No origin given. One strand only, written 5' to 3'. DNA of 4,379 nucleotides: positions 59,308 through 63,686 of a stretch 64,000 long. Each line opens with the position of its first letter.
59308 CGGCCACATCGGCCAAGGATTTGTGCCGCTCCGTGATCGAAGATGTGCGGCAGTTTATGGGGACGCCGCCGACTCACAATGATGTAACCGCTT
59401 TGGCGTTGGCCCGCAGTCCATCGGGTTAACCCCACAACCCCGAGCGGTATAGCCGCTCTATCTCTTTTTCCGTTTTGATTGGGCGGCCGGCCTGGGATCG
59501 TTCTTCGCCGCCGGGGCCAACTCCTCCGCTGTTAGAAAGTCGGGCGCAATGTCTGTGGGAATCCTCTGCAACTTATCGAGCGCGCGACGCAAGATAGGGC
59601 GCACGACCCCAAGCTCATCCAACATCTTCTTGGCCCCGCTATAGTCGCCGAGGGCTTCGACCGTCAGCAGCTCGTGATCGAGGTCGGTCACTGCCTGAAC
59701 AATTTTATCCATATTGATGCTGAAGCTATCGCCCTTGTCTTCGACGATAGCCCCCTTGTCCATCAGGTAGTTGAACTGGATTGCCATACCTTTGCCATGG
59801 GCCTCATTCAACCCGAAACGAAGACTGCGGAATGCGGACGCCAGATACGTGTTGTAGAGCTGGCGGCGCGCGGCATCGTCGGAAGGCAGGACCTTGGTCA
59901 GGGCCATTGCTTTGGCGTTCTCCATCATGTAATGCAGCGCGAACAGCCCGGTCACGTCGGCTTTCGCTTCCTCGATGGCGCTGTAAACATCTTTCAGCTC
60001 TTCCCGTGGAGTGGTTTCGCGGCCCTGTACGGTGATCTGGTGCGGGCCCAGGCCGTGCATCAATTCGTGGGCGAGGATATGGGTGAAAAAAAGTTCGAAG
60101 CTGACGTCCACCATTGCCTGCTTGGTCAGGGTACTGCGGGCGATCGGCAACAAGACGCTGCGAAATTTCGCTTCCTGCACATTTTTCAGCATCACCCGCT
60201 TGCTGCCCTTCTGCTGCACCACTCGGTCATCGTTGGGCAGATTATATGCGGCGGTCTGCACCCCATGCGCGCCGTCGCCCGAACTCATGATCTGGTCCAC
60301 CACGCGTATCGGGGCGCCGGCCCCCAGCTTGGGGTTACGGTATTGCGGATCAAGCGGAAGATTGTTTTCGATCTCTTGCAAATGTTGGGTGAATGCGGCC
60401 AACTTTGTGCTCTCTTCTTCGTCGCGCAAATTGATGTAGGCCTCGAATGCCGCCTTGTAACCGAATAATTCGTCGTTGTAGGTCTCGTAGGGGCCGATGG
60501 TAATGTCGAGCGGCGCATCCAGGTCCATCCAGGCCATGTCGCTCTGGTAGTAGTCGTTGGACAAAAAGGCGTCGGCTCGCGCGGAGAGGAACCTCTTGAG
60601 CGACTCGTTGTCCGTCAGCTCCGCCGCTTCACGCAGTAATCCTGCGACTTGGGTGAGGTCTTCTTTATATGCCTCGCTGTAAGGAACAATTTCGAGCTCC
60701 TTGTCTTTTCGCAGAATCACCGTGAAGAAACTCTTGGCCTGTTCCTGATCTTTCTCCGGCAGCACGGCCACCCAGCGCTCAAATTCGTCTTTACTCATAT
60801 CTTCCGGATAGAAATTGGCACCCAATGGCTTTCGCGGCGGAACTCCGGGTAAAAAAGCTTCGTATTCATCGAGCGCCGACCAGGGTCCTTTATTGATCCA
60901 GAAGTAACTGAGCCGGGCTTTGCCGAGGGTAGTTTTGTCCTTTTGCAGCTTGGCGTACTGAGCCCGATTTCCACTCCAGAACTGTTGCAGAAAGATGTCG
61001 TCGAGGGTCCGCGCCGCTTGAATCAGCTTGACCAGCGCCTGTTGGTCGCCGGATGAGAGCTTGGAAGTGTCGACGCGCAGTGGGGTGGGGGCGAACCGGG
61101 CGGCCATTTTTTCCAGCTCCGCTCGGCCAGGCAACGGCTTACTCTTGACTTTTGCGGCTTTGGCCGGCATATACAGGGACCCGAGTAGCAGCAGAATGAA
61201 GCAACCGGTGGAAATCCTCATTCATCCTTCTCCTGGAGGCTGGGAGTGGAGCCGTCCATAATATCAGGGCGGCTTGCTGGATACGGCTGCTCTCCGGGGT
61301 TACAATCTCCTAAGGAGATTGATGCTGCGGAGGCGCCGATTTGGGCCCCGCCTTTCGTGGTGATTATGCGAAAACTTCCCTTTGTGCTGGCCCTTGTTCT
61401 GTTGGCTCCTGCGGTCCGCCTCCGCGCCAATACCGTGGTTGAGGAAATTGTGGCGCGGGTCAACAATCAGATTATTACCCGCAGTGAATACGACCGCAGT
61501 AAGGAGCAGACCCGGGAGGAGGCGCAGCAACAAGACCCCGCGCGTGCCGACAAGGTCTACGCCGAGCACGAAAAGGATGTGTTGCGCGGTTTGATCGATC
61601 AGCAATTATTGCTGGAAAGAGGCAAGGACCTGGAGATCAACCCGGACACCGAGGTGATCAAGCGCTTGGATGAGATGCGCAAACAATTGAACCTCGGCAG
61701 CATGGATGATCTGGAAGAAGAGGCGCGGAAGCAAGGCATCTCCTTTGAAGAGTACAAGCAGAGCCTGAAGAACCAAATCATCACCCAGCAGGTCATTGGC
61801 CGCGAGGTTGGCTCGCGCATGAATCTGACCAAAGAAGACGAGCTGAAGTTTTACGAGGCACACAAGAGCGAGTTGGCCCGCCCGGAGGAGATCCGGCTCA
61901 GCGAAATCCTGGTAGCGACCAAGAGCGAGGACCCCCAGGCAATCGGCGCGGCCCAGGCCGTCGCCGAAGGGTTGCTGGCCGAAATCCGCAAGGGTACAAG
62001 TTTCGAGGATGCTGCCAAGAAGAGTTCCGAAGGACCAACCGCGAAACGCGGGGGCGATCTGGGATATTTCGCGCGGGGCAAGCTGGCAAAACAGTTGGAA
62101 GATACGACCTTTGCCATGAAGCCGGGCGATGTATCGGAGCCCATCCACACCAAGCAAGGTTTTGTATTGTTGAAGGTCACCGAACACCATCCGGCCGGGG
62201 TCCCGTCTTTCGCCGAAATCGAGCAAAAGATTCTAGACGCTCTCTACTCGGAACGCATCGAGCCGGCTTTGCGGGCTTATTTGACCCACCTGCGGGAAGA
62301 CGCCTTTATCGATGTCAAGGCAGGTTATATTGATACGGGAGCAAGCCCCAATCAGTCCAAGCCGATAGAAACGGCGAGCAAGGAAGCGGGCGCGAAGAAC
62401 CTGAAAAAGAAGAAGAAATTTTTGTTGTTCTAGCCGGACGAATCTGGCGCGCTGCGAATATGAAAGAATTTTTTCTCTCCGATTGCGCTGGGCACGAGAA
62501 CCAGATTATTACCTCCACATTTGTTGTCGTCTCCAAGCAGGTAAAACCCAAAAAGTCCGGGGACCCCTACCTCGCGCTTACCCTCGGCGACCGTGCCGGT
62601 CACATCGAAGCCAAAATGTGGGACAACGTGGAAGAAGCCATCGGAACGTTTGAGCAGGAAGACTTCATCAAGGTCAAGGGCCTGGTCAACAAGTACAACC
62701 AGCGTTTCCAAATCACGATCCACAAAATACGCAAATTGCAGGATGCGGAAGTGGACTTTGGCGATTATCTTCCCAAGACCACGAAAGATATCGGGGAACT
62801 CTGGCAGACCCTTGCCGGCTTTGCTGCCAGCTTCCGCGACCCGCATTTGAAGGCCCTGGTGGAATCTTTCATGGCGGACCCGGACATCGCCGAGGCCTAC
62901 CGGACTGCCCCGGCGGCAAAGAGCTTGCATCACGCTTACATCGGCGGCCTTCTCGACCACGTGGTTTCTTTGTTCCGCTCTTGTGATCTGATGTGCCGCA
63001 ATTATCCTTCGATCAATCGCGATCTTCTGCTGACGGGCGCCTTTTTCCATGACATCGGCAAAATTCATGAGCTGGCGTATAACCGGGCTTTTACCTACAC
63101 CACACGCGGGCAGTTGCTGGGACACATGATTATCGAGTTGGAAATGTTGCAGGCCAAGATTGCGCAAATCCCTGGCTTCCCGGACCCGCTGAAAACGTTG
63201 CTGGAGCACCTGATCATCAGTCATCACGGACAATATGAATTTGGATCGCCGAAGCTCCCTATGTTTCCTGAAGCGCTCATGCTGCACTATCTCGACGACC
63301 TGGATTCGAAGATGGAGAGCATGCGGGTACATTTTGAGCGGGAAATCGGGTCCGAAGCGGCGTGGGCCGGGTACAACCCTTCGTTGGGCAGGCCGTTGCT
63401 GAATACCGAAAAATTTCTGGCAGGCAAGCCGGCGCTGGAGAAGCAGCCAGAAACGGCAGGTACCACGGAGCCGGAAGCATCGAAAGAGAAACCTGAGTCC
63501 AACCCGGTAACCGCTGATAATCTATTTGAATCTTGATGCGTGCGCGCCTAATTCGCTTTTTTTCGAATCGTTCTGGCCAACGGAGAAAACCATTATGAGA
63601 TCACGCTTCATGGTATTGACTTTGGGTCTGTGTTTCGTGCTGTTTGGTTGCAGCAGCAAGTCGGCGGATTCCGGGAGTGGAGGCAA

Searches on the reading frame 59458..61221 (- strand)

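Call 68: search_protein_families(library=pfam, proteins=[window:59458-61221:-], max_evalue=0.001)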
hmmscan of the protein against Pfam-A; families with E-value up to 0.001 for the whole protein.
window:59458-61221:- (587 aa): 2 families
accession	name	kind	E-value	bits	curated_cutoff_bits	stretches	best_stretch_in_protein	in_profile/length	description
PF03571.21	Peptidase_M49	-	5.3e-18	65.2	21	1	145-392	65-306/548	Peptidase family M49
PF25448.1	DUF7897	-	8.2e-05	21.6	27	1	155-282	166-304/595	Domain of unknown function (DUF7897)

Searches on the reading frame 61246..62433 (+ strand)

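Call 68: search_protein_families(library=pfam, proteins=[window:61246-62433:+], max_evalue=0.001)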
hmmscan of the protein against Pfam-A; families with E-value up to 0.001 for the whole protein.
window:61246-62433:+ (395 aa): 6 families
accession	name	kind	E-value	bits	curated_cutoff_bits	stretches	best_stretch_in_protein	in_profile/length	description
PF13616.12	Rotamase_3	-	7.7e-21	75.2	22.5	1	212-314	12-115/116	PPIC-type PPIASE domain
PF00639.27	Rotamase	-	1e-20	74.9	21.7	1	221-312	2-96/97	PPIC-type PPIASE domain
PF13145.12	Rotamase_2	-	2.6e-18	67.4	27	1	201-326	8-120/121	PPIC-type PPIASE domain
PF13624.11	SurA_N_3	-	1.1e-13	51.8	27.2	1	62-183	37-161/162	SurA-like N-terminal domain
PF09312.16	SurA_N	-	6.5e-08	33.2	30.8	1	65-183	1-117/118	SurA N-terminal domain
PF13623.11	SurA_N_2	-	1.3e-06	28.8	28.5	1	65-138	39-115/145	SurA-like N-terminal domain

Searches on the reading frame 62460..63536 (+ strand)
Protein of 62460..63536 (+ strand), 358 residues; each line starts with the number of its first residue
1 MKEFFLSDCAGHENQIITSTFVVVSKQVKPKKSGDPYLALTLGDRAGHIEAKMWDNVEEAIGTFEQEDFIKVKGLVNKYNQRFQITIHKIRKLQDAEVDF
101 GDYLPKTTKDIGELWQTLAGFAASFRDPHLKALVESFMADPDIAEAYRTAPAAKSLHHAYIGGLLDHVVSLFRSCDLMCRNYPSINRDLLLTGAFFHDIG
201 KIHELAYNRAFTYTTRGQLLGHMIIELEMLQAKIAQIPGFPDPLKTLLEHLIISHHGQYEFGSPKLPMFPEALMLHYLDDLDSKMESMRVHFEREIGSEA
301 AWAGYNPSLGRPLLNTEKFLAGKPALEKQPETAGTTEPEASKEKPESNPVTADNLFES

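Call 68: search_protein_families(library=pfam, proteins=[window:62460-63536:+], max_evalue=0.001)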
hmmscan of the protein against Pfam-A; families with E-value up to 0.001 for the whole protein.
window:62460-63536:+ (358 aa): 2 families
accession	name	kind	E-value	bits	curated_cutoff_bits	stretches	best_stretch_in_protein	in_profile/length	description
PF01336.31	tRNA_anti-codon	-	9.9e-10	38.7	27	1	25-93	9-75/75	OB-fold nucleic acid binding domain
PF01966.28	HD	-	3e-07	31.1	22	1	165-282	2-114/116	HD domain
